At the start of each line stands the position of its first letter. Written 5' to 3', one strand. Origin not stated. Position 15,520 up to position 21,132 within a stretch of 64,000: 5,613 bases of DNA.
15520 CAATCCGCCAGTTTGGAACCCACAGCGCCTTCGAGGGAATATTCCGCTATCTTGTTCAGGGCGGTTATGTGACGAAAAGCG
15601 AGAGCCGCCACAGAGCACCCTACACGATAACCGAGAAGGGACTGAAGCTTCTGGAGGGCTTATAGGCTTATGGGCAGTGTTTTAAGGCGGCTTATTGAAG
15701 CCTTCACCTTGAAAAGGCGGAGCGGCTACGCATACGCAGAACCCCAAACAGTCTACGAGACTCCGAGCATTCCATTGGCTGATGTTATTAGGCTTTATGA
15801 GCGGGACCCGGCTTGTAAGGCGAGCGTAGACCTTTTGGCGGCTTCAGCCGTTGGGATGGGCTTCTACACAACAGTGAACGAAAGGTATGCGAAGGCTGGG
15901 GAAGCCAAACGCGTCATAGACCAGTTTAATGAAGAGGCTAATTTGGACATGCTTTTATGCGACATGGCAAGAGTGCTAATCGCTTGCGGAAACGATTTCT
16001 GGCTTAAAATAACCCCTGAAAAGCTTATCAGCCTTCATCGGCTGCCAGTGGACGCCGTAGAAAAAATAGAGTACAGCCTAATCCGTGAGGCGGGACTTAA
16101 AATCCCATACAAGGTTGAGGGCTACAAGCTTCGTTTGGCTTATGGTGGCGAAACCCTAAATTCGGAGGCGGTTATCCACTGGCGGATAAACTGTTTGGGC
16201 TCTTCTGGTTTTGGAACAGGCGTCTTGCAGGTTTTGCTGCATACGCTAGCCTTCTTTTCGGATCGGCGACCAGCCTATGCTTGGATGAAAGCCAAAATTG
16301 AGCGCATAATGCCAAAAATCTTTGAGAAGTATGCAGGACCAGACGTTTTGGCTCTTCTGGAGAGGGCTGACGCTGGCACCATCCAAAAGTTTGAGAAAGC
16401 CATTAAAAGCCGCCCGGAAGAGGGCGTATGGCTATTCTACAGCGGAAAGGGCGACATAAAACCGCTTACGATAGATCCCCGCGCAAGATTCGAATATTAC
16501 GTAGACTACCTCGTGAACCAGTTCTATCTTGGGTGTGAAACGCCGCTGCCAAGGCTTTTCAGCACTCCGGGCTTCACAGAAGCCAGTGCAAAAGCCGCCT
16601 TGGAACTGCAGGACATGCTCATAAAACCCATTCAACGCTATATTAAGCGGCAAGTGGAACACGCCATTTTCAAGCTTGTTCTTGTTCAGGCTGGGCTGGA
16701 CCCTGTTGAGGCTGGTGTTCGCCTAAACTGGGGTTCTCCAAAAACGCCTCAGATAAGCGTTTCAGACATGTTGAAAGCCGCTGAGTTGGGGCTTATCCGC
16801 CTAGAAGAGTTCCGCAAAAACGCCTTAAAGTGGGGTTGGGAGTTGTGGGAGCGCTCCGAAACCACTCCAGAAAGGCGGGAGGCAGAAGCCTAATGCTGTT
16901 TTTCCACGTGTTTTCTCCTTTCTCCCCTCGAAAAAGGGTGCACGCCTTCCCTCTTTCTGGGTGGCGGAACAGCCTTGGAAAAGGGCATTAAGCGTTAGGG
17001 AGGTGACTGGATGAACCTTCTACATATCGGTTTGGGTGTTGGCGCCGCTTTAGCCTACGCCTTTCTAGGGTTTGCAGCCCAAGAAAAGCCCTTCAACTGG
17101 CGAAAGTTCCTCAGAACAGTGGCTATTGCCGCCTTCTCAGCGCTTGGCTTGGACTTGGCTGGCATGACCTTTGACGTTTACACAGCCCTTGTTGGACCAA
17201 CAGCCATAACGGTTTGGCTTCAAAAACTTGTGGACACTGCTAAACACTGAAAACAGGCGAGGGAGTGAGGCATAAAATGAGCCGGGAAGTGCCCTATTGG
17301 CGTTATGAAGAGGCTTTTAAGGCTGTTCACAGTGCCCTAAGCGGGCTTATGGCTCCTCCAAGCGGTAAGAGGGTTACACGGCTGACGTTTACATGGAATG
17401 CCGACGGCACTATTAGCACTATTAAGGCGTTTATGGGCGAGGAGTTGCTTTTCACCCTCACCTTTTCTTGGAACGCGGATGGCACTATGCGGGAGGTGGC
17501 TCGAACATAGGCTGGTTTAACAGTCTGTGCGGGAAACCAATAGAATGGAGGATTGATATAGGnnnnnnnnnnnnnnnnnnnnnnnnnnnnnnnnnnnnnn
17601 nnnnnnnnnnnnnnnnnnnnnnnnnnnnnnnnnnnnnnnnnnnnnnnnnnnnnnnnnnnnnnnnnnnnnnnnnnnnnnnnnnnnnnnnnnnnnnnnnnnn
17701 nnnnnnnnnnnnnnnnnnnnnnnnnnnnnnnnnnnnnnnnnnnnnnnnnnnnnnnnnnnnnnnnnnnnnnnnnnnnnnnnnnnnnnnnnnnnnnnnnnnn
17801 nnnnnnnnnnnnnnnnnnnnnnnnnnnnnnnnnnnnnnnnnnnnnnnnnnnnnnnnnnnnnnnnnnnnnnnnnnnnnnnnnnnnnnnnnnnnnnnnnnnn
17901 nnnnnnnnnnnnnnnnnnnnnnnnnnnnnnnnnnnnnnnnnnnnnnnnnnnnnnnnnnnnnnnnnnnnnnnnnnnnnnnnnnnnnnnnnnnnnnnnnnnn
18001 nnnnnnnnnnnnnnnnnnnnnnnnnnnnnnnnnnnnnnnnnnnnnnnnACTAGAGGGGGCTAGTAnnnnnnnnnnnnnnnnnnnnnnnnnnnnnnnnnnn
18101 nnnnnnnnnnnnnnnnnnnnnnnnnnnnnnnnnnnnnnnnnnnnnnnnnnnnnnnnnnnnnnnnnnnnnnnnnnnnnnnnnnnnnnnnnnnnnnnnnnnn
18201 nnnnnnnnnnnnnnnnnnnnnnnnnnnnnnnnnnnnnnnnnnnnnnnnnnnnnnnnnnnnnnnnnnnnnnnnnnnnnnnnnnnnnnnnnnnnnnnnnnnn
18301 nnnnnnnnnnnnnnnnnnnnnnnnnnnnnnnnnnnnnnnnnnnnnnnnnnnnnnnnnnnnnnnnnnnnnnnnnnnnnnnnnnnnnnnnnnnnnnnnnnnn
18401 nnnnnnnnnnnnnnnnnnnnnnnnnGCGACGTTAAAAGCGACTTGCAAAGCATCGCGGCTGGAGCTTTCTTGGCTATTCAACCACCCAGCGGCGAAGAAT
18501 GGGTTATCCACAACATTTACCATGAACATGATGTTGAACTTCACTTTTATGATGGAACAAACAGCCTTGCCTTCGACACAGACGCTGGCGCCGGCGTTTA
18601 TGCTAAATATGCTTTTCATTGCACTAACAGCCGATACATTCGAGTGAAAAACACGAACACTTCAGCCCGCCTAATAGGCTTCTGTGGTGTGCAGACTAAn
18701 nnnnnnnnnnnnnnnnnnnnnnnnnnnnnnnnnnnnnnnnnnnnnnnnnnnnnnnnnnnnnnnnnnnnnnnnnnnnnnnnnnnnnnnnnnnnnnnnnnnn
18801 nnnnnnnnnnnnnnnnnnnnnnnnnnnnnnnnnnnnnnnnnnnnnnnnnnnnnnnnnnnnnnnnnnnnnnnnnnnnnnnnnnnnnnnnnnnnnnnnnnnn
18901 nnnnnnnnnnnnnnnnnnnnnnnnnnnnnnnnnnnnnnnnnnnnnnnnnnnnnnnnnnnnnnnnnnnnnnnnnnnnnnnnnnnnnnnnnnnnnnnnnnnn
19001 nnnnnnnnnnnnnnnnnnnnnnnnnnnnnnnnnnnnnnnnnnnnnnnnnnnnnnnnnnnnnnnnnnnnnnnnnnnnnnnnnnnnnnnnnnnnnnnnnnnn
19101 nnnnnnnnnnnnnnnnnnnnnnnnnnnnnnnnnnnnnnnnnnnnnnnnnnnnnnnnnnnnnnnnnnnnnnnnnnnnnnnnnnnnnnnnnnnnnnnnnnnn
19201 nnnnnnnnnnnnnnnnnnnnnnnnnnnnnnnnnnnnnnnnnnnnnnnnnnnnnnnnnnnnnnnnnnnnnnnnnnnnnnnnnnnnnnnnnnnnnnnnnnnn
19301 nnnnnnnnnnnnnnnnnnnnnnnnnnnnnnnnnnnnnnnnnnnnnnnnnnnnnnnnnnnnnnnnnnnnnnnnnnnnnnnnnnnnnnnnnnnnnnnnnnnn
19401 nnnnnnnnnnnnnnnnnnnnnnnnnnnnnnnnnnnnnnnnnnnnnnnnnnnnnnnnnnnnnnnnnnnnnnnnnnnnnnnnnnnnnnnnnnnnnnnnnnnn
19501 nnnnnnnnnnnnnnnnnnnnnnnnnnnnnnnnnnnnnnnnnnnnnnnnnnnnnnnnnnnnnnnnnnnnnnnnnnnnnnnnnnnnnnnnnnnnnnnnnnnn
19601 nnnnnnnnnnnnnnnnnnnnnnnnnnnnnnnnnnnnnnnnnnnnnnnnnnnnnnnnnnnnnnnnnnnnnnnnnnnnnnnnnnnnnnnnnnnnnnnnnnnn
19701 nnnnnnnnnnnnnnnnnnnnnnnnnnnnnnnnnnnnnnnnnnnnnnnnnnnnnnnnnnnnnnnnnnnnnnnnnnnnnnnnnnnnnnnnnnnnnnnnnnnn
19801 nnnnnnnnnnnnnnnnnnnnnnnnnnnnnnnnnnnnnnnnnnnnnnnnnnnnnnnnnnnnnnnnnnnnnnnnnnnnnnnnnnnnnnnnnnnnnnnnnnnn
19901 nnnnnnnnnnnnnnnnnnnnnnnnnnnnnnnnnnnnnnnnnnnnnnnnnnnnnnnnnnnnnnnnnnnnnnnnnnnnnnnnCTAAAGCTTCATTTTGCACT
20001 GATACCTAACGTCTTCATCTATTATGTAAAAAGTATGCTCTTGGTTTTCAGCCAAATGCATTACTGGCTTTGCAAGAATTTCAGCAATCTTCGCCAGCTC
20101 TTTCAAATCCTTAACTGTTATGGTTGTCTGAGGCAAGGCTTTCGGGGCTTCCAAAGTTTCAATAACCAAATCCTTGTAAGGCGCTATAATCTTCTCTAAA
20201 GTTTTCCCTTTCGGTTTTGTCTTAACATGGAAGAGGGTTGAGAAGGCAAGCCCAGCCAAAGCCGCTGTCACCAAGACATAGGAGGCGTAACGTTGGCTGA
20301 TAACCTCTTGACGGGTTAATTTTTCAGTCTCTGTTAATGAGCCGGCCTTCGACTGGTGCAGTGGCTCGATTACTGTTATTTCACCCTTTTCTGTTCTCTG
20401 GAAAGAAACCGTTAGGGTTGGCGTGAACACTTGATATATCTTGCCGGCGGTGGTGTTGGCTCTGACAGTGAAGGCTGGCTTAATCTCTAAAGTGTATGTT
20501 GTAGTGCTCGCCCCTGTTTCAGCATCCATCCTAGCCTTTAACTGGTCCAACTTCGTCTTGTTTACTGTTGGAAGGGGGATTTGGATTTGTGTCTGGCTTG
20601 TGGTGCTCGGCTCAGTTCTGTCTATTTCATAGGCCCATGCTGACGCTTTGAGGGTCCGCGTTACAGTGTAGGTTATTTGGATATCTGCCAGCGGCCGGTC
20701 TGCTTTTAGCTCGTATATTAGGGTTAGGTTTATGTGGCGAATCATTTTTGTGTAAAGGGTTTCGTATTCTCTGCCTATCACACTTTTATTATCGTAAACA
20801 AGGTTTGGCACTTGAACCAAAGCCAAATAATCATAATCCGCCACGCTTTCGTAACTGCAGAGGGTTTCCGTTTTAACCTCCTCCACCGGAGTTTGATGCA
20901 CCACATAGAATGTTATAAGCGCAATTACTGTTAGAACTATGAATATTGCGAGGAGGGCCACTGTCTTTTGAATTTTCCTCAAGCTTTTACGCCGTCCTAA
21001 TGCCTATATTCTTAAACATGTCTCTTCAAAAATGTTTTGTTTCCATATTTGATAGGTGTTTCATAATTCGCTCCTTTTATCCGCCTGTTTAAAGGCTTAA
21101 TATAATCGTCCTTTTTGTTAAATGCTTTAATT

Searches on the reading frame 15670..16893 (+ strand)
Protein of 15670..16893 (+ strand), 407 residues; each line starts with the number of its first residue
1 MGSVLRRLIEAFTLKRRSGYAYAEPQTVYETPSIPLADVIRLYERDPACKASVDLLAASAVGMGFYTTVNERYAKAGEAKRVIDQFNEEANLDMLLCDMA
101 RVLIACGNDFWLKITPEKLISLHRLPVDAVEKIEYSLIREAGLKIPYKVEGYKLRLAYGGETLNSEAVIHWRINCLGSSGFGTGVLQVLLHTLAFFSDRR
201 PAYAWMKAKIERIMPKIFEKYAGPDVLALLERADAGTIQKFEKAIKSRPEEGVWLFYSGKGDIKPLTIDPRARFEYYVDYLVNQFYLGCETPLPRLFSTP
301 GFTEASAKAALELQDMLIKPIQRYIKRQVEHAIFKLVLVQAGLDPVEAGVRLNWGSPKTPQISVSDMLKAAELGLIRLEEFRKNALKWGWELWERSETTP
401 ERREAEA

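Call 46: search_protein_families(library=pfam, proteins=[window:15670-16893:+], max_evalue=0.001)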
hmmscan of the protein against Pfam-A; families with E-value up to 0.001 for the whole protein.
window:15670-16893:+ (407 aa): 1 family
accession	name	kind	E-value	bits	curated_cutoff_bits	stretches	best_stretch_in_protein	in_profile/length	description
PF04860.17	Phage_portal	-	0.00015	21.5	39.1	1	50-271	4-212/321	Phage portal protein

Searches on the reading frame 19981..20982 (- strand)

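Call 47: search_protein_families(library=pfam, proteins=[window:19981-20982:-], max_evalue=0.001)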
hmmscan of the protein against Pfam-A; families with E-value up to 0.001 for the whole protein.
window:19981-20982:- (333 aa): 1 family
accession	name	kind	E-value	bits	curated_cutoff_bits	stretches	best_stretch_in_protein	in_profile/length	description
PF17231.7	DUF5305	-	2.5e-13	50.4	29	1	121-328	13-216/217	Family of unknown function (DUF5305)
